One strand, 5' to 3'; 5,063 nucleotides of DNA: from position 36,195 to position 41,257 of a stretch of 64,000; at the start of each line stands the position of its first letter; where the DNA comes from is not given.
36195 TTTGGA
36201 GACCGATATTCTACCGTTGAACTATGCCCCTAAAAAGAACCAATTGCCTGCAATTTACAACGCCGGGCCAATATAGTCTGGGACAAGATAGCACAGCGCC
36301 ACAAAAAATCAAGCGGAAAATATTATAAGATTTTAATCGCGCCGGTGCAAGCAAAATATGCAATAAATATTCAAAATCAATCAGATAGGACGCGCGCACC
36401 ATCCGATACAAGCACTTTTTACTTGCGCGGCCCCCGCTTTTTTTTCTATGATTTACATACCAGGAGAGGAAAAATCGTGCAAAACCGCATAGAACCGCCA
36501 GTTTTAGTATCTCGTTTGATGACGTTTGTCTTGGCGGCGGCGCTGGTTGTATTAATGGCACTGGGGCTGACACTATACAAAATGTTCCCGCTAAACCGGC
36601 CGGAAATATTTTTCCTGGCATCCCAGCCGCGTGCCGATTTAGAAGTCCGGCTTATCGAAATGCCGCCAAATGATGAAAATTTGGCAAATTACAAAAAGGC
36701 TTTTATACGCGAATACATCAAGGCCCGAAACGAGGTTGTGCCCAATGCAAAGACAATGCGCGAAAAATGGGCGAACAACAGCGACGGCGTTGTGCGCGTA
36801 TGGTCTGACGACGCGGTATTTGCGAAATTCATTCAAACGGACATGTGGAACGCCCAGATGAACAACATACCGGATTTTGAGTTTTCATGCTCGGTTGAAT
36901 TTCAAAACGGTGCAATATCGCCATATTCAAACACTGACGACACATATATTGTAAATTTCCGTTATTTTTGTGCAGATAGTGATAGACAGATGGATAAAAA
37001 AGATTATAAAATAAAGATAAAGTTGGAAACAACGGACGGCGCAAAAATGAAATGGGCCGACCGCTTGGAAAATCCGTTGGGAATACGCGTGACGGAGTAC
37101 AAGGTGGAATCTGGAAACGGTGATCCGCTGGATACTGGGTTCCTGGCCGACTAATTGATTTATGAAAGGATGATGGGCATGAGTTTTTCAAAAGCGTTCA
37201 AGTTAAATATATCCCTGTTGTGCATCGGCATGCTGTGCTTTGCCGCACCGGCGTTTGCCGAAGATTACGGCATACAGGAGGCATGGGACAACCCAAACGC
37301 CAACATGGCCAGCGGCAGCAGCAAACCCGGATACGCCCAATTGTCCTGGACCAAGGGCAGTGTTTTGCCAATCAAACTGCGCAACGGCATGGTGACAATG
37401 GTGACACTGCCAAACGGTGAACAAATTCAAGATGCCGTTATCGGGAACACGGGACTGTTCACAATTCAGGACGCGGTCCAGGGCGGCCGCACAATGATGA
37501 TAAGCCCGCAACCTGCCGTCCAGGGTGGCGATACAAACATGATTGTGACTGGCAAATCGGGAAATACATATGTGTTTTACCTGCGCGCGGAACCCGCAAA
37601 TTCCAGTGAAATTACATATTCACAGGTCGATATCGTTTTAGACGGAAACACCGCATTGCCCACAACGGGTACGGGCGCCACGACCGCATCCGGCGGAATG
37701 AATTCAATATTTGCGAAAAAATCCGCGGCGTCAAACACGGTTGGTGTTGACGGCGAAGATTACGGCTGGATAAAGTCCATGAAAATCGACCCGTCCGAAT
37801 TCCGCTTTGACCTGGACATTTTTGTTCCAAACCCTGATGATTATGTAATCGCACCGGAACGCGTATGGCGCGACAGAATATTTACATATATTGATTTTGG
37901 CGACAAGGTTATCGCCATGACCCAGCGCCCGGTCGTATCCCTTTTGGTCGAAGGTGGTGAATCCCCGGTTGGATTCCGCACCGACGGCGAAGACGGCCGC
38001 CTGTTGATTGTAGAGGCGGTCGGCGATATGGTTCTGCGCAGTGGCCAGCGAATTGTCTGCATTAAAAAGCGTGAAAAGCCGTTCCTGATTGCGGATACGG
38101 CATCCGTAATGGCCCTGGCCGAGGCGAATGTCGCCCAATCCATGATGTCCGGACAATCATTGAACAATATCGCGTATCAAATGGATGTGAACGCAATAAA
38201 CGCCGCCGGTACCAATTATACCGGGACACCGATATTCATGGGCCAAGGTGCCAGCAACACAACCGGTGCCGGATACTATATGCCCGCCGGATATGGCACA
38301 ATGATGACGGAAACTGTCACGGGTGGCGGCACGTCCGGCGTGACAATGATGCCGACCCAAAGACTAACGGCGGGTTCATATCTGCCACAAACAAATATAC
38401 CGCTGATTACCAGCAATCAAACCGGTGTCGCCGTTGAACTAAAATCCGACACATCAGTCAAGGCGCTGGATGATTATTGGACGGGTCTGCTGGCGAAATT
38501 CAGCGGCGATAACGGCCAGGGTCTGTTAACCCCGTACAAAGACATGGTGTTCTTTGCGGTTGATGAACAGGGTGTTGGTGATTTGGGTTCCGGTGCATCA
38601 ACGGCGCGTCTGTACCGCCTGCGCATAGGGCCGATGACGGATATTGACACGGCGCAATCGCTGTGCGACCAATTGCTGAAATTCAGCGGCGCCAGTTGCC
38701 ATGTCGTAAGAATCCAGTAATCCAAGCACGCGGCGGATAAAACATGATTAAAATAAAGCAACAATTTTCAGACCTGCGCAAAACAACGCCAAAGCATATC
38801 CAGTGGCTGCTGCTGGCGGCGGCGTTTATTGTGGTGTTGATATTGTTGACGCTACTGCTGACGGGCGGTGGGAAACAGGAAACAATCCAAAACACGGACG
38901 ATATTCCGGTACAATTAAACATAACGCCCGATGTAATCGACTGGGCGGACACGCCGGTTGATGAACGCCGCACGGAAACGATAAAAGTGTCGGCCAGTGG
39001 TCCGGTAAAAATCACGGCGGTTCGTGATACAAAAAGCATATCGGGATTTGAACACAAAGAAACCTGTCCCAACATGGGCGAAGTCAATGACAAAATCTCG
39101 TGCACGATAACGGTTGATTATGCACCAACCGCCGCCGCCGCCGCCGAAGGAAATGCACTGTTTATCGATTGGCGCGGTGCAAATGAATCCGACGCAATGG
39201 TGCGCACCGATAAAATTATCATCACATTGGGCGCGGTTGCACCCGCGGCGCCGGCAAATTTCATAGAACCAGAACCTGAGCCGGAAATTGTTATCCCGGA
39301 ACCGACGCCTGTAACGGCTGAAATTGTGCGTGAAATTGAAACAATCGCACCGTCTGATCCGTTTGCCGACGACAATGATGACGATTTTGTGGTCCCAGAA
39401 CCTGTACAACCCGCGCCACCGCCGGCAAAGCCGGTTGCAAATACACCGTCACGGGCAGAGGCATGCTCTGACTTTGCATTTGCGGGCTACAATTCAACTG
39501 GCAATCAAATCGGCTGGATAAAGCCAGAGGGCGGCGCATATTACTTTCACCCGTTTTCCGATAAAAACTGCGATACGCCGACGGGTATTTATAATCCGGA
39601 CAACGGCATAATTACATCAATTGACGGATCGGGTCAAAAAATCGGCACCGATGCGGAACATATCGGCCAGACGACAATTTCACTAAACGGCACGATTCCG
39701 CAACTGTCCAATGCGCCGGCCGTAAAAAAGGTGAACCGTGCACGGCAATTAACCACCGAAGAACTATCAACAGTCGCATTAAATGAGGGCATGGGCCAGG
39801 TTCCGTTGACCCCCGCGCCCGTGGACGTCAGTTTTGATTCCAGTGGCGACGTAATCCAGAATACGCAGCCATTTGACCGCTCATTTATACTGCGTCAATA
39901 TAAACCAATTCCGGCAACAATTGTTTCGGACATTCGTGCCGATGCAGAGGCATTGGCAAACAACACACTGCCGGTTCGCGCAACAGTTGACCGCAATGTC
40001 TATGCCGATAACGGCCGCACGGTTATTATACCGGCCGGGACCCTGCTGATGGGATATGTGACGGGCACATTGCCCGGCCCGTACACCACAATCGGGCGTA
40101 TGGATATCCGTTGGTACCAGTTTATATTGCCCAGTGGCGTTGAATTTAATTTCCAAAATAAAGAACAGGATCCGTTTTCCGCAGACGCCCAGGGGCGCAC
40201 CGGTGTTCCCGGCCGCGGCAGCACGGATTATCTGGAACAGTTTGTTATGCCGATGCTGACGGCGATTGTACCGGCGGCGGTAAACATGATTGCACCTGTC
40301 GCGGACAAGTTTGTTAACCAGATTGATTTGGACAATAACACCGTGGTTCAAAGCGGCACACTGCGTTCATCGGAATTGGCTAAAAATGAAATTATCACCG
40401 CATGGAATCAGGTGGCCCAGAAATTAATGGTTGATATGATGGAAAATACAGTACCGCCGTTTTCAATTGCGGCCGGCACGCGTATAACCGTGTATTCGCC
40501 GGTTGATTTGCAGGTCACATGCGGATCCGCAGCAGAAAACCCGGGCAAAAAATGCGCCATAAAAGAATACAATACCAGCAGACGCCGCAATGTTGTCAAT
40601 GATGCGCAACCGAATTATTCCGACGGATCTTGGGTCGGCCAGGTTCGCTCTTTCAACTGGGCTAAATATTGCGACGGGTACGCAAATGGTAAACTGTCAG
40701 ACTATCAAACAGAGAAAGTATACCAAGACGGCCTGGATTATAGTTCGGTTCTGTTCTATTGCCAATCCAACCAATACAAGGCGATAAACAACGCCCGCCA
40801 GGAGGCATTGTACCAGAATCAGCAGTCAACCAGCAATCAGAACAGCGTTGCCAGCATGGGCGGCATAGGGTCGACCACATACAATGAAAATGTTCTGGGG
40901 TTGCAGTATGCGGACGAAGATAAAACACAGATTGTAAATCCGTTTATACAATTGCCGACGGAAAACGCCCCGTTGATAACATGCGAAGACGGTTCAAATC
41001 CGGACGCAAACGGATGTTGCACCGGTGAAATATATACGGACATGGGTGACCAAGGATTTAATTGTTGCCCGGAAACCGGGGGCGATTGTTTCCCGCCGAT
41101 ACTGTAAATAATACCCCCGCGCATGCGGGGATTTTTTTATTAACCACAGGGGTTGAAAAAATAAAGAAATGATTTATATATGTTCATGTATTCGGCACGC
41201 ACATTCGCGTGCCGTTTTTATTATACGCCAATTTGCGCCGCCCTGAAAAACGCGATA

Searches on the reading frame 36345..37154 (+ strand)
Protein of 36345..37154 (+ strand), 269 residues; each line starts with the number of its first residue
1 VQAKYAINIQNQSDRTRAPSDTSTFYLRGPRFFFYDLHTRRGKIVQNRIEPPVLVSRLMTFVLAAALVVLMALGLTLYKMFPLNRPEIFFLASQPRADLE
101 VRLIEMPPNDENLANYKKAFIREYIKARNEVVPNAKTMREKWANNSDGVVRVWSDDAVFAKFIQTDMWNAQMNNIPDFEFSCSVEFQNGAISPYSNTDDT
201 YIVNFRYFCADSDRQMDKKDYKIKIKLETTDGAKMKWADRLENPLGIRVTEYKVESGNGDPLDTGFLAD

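Call 13: search_protein_families(library=pfam, proteins=[window:36345-37154:+], max_evalue=0.001)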
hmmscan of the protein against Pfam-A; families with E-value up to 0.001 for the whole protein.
window:36345-37154:+ (269 aa): 1 family
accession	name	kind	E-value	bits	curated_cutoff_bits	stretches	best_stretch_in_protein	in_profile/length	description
PF04335.19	VirB8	-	5.9e-10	39.8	23.2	1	60-254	23-210/213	VirB8 protein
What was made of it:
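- On Type IV secretion system components (VirB/Tra): VirB8, VirB9 and VirB10 lie 10 kb away at 36345-41107 (call 13).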

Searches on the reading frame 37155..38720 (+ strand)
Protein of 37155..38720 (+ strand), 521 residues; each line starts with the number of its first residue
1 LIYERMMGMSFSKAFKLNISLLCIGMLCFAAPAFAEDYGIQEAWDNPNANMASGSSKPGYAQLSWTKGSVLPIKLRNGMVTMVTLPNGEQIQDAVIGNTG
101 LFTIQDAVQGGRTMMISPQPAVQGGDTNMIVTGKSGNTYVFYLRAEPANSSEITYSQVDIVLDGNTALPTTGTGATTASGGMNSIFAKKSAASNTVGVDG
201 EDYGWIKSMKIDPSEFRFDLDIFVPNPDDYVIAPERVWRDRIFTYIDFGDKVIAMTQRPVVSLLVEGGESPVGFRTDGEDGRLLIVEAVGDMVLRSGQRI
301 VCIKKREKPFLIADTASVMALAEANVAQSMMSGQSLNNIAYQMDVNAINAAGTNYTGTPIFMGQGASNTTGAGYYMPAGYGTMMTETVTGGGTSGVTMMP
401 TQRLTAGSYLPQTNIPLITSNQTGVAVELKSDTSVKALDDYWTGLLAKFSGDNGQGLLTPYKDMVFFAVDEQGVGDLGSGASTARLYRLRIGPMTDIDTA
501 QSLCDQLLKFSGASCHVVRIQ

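Call 13: search_protein_families(library=pfam, proteins=[window:37155-38720:+], max_evalue=0.001)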
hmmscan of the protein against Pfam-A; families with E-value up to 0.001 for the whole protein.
window:37155-38720:+ (521 aa): 1 family
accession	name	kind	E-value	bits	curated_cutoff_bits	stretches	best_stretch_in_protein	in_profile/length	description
PF03524.21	CagX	-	1.5e-21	77.6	34.2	1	62-305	5-197/198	Conjugal transfer protein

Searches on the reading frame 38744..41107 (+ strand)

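Call 13: search_protein_families(library=pfam, proteins=[window:38744-41107:+], max_evalue=0.001)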
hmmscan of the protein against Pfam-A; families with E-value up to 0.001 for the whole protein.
window:38744-41107:+ (787 aa): 1 family
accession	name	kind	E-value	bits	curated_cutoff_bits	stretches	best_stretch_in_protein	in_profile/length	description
PF03743.19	TrbI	-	8.3e-17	62.1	35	1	384-585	3-182/188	Bacterial conjugation TrbI-like protein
